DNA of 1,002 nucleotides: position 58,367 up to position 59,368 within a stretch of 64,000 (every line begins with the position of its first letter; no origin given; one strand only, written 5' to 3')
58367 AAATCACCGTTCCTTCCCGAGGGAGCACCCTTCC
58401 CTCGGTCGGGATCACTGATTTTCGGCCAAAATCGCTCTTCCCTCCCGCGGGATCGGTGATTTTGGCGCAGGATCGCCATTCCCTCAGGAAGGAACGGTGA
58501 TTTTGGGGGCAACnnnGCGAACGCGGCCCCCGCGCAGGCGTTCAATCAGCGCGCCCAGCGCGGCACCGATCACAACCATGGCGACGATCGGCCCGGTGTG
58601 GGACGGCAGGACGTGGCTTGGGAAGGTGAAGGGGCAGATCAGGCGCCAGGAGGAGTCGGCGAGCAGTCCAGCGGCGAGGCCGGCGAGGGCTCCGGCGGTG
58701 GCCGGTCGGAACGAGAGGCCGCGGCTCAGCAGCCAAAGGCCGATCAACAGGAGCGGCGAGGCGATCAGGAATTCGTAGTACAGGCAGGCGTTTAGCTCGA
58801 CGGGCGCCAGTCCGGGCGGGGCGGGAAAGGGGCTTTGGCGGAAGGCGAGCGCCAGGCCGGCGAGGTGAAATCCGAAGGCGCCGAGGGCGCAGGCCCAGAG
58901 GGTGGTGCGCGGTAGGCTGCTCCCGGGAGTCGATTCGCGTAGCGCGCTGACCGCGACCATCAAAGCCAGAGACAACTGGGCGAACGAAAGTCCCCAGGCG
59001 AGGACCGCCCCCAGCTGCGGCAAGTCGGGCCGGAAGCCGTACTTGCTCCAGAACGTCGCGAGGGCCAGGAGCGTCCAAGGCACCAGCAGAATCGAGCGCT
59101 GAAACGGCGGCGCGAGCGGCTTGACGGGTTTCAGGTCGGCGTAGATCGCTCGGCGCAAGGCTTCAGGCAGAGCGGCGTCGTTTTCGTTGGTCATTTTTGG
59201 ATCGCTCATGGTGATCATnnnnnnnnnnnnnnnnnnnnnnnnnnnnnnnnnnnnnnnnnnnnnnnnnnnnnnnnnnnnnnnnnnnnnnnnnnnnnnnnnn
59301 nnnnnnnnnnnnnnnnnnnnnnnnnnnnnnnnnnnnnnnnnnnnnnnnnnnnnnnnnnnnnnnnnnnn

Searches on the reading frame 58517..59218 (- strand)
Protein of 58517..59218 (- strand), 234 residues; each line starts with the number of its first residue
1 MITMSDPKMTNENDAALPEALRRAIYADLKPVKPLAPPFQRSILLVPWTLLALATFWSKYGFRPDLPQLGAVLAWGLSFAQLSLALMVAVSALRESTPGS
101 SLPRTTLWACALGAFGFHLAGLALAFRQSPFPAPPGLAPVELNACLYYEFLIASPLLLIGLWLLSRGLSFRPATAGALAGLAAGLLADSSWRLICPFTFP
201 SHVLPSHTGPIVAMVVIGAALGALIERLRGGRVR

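Call 18: find_homologous_proteins(query=window:58517-59218:-, max_evalue=0.00001)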
Query seq(234 aa) (234 aa): 22 proteins with E <= 0.00001 among 8000 candidates.
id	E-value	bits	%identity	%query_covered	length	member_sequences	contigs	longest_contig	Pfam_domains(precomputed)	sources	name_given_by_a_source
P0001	3.2e-146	503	100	100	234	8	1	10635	PF06532.17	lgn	-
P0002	1.3e-128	446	90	98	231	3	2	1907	PF06532.17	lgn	-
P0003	1.5e-126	439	87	99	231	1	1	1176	PF06532.17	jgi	jgi:hypothetical protein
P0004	7.7e-125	433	87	99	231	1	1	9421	PF06532.17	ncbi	-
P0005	1.7e-123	429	89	96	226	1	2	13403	PF06532.17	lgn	-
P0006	2.9e-123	428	89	96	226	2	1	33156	PF06532.17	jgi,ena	-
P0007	1.8e-122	426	88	96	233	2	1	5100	PF06532.17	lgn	-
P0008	1.0e-116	407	82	100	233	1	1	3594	PF06532.17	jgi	jgi:hypothetical protein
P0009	1.5e-114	400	80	99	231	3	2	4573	PF06532.17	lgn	-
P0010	2.9e-111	389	78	99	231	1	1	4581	PF06532.17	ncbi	-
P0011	4.6e-111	388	78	97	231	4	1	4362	PF06532.17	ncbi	-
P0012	2.5e-110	386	78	99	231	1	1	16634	PF06532.17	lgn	-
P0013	2.2e-108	380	88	87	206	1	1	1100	PF06532.17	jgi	jgi:hypothetical protein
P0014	2.2e-95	337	70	99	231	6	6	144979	PF06532.17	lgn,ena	-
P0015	4.9e-95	336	69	97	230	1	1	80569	PF06532.17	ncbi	-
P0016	3.6e-59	218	50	97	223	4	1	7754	PF06532.17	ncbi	-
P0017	3.1e-37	147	38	95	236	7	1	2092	PF06532.17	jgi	-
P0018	2.0e-28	118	43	83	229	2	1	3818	PF06532.17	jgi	jgi:hypothetical protein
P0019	4.2e-28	117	39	88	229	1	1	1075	PF06532.17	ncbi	-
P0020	1.1e-26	112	38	90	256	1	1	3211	PF06532.17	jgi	jgi:hypothetical protein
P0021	4.7e-24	104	39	90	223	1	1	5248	PF06532.17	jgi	jgi:hypothetical protein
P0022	2.8e-20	91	33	90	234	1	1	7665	PF06532.17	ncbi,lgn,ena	-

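Call 20: find_encoding_contigs(protein=P0001, flank=10000, max_places=6)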
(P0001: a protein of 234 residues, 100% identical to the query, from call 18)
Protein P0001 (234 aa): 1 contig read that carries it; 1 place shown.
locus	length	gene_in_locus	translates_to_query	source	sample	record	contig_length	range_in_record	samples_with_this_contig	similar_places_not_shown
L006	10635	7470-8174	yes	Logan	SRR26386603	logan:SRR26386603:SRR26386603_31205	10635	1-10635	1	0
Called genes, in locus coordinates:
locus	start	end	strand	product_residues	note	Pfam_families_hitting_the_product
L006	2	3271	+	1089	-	?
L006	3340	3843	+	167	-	PF07484:Collar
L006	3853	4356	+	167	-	PF07484:Collar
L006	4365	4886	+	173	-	PF07484:Collar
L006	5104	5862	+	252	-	-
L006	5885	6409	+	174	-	PF00583:Acetyltransf_1, PF13673:Acetyltransf_10, PF13508:Acetyltransf_7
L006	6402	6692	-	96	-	PF21880:DUF6916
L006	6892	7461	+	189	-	PF04542:Sigma70_r2, PF22029:PhyR_sigma2 (weak), PF08281:Sigma70_r4_2, PF04545:Sigma70_r4 (faint)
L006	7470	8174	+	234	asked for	PF06532:NrsF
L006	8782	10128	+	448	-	PF13401:AAA_22 (weak), PF03266:NTPase_1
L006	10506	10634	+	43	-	?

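Call 21: find_encoding_contigs(protein=P0006, flank=10000, max_places=4)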
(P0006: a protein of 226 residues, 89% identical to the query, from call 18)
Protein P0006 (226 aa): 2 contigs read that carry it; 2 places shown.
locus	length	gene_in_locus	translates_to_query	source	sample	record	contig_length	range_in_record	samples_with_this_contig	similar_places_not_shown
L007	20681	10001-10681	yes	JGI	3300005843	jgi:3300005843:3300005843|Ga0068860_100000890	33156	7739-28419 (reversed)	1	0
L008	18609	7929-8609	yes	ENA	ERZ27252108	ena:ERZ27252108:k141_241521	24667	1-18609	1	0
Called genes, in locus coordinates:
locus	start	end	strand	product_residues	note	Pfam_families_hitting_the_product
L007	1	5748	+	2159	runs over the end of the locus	PF17803:Cadherin_4 (faint), PF17963:Big_9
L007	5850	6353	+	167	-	PF07484:Collar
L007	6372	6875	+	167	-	PF07484:Collar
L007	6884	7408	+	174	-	PF07484:Collar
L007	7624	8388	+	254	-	-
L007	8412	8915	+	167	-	PF13302:Acetyltransf_3, PF00583:Acetyltransf_1, PF13673:Acetyltransf_10, PF13508:Acetyltransf_7, PF08445:FR47 (weak)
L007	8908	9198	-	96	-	PF21880:DUF6916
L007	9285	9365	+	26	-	-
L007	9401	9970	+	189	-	PF04542:Sigma70_r2, PF22029:PhyR_sigma2 (weak), PF08281:Sigma70_r4_2, PF04545:Sigma70_r4 (weak)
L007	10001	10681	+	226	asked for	PF06532:NrsF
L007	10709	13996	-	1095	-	PF15902:Sortilin-Vps10 (weak), PF25852:DUF6242_C (faint), PF02012:BNR (faint), PF13088:BNR_2 (faint), PF15902:Sortilin-Vps10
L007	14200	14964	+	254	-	-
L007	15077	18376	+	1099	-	PF02012:BNR (faint), PF13088:BNR_2 (faint), PF15902:Sortilin-Vps10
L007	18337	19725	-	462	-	-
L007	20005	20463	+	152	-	PF01381:HTH_3, PF12844:HTH_19 (weak), PF13443:HTH_26 (weak), PF13560:HTH_31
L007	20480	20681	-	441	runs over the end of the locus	PF00860:Xan_ur_permease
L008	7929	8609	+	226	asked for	PF06532:NrsF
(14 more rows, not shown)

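Call 22: find_encoding_contigs(protein=P0005, flank=10000, max_places=4)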
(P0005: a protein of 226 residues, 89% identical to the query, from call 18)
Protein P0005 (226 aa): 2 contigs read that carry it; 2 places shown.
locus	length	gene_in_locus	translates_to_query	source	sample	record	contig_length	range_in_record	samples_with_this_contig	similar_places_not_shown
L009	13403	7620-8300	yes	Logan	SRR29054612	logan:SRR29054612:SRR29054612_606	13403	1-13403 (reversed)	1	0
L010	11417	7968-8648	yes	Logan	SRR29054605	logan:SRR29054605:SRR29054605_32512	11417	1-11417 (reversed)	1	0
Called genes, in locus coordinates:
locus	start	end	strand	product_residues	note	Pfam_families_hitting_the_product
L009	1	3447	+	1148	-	?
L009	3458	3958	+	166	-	PF07484:Collar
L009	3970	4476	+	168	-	PF07484:Collar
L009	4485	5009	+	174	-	PF07484:Collar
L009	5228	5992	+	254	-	-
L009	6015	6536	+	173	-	PF13302:Acetyltransf_3 (weak), PF00583:Acetyltransf_1, PF13673:Acetyltransf_10, PF13508:Acetyltransf_7, PF08445:FR47 (weak)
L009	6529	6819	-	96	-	PF21880:DUF6916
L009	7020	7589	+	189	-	PF04542:Sigma70_r2, PF22029:PhyR_sigma2 (faint), PF08281:Sigma70_r4_2, PF04545:Sigma70_r4 (weak)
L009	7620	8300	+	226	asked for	PF06532:NrsF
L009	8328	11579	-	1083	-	PF14870:PSII_BNR (faint), PF15902:Sortilin-Vps10 (weak), PF25852:DUF6242_C (faint), PF02012:BNR (faint), PF13088:BNR_2 (faint), PF15902:Sortilin-Vps10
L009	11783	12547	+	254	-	-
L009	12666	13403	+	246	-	?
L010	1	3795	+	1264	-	?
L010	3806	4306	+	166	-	PF07484:Collar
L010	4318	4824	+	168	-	PF07484:Collar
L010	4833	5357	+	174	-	PF07484:Collar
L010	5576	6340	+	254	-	-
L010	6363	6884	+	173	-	PF13302:Acetyltransf_3 (weak), PF00583:Acetyltransf_1, PF13673:Acetyltransf_10, PF13508:Acetyltransf_7, PF08445:FR47 (weak)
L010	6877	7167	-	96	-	PF21880:DUF6916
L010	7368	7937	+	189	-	PF04542:Sigma70_r2, PF22029:PhyR_sigma2 (faint), PF08281:Sigma70_r4_2, PF04545:Sigma70_r4 (weak)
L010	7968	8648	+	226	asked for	PF06532:NrsF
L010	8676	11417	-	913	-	?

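Call 39: find_encoding_contigs(protein=P0002, flank=10000, max_places=4)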
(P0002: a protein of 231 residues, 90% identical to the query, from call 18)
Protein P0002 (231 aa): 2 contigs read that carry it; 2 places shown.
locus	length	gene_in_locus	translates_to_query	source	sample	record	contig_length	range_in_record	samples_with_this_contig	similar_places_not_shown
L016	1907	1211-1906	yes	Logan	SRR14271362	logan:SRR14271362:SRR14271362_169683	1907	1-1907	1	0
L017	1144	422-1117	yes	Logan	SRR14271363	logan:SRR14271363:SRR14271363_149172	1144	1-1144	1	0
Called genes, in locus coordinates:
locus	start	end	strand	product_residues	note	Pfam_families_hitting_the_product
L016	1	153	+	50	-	?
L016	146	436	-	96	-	PF21880:DUF6916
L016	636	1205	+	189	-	PF04542:Sigma70_r2, PF08281:Sigma70_r4_2, PF04545:Sigma70_r4 (faint)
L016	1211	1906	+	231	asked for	PF06532:NrsF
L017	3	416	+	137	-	?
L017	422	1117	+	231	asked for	PF06532:NrsF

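Call 40: find_encoding_contigs(protein=P0004, flank=10000, max_places=4)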
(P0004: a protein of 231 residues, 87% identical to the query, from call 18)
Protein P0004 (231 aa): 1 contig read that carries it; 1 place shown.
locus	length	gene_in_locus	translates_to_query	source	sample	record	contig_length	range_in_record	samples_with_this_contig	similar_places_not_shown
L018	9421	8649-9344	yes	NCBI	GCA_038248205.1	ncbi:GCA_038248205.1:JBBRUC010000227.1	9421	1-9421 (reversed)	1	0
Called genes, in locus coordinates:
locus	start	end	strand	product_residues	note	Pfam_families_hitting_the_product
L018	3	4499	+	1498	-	?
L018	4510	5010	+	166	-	PF07484:Collar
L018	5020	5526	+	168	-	PF07484:Collar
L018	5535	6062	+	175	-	PF07484:Collar, PF21939:Gp10_C (weak)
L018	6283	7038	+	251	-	-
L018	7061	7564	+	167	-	PF13302:Acetyltransf_3, PF00583:Acetyltransf_1, PF13673:Acetyltransf_10, PF13508:Acetyltransf_7, PF08445:FR47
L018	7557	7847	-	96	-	PF21880:DUF6916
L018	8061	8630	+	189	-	PF04545:Sigma70_r4 (faint), PF04542:Sigma70_r2, PF08281:Sigma70_r4_2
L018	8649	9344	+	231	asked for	PF06532:NrsF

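Call 41: find_encoding_contigs(protein=P0007, flank=10000, max_places=4)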
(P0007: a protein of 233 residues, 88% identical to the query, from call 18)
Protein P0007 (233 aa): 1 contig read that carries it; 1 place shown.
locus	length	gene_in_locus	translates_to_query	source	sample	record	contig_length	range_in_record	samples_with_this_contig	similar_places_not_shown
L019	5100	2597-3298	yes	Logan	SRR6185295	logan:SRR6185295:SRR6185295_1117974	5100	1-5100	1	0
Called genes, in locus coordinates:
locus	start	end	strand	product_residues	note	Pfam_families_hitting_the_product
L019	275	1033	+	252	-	-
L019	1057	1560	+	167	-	PF13302:Acetyltransf_3 (weak), PF00583:Acetyltransf_1, PF13673:Acetyltransf_10, PF13508:Acetyltransf_7, PF08445:FR47 (weak)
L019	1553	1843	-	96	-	PF21880:DUF6916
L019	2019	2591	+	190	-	PF04542:Sigma70_r2, PF08281:Sigma70_r4_2, PF04545:Sigma70_r4 (faint)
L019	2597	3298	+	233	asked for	PF06532:NrsF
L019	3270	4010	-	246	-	-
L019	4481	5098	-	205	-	?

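Call 49: find_encoding_contigs(protein=P0013, flank=10000, max_places=4)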
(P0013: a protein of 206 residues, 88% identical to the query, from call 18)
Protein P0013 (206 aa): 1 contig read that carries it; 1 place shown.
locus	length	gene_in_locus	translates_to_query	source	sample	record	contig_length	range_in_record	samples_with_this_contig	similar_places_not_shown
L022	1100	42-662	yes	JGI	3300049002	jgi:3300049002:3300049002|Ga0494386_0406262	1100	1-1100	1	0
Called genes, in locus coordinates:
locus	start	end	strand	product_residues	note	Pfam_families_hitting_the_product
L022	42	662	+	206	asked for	PF06532:NrsF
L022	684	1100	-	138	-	?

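Call 57: list_cluster_members(proteins=[P0001, P0004, P0023, P0002])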
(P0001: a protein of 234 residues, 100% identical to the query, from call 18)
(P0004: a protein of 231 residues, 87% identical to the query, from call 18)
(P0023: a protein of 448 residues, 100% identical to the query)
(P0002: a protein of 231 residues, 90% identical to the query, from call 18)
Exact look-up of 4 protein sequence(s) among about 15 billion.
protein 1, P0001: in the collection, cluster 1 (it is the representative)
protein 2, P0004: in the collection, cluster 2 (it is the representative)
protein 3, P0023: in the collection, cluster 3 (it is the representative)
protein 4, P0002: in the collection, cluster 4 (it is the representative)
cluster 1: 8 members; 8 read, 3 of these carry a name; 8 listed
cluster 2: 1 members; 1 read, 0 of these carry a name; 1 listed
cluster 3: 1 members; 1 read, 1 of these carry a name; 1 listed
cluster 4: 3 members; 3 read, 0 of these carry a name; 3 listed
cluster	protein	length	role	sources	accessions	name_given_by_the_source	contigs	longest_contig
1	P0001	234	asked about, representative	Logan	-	-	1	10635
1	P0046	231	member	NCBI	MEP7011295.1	MAG: NrsF family protein [Acidobacteriota bacterium]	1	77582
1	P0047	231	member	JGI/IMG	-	hypothetical protein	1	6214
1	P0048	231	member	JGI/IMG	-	hypothetical protein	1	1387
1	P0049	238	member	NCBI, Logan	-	-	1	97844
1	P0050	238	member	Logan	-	-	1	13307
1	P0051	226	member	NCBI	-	-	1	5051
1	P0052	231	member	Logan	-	-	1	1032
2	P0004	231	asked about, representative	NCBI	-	-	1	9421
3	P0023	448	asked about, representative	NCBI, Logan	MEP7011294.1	MAG: nucleoside-triphosphatase [Acidobacteriota bacterium]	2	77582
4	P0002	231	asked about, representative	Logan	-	-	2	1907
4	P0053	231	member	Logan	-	-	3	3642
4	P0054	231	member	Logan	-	-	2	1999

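Call 59: find_encoding_contigs(protein=P0049, flank=10000, max_places=4)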
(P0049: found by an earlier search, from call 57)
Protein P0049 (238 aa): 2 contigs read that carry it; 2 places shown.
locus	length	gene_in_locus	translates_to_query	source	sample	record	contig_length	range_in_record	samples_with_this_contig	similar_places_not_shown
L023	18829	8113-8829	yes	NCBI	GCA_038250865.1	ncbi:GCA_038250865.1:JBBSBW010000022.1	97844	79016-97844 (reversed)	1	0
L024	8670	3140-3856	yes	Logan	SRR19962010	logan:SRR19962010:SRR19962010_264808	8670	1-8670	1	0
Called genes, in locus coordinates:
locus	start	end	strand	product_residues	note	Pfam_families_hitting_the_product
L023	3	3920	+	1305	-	?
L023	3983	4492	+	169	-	PF07484:Collar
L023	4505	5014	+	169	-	PF07484:Collar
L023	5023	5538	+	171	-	PF07484:Collar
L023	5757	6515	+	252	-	-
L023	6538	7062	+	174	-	PF00583:Acetyltransf_1, PF13673:Acetyltransf_10, PF13508:Acetyltransf_7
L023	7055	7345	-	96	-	PF21880:DUF6916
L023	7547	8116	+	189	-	PF04542:Sigma70_r2, PF08281:Sigma70_r4_2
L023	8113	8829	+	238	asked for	PF06532:NrsF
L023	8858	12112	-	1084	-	PF14870:PSII_BNR (faint), PF15902:Sortilin-Vps10 (weak), PF25852:DUF6242_C (faint), PF02012:BNR (faint), PF13088:BNR_2 (faint), PF15902:Sortilin-Vps10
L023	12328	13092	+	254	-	-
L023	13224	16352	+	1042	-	PF02012:BNR (faint), PF13088:BNR_2 (faint), PF15902:Sortilin-Vps10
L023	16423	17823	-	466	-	-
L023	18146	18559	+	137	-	PF01381:HTH_3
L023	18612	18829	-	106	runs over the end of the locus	-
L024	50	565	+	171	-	PF07484:Collar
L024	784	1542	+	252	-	-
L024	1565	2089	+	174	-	PF00583:Acetyltransf_1, PF13673:Acetyltransf_10, PF13508:Acetyltransf_7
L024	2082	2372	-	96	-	PF21880:DUF6916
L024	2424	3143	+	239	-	PF04542:Sigma70_r2, PF08281:Sigma70_r4_2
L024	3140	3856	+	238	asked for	PF06532:NrsF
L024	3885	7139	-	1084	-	PF14870:PSII_BNR (faint), PF15902:Sortilin-Vps10 (weak), PF25852:DUF6242_C (faint), PF02012:BNR (faint), PF13088:BNR_2 (faint), PF15902:Sortilin-Vps10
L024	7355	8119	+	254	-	-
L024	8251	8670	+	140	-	?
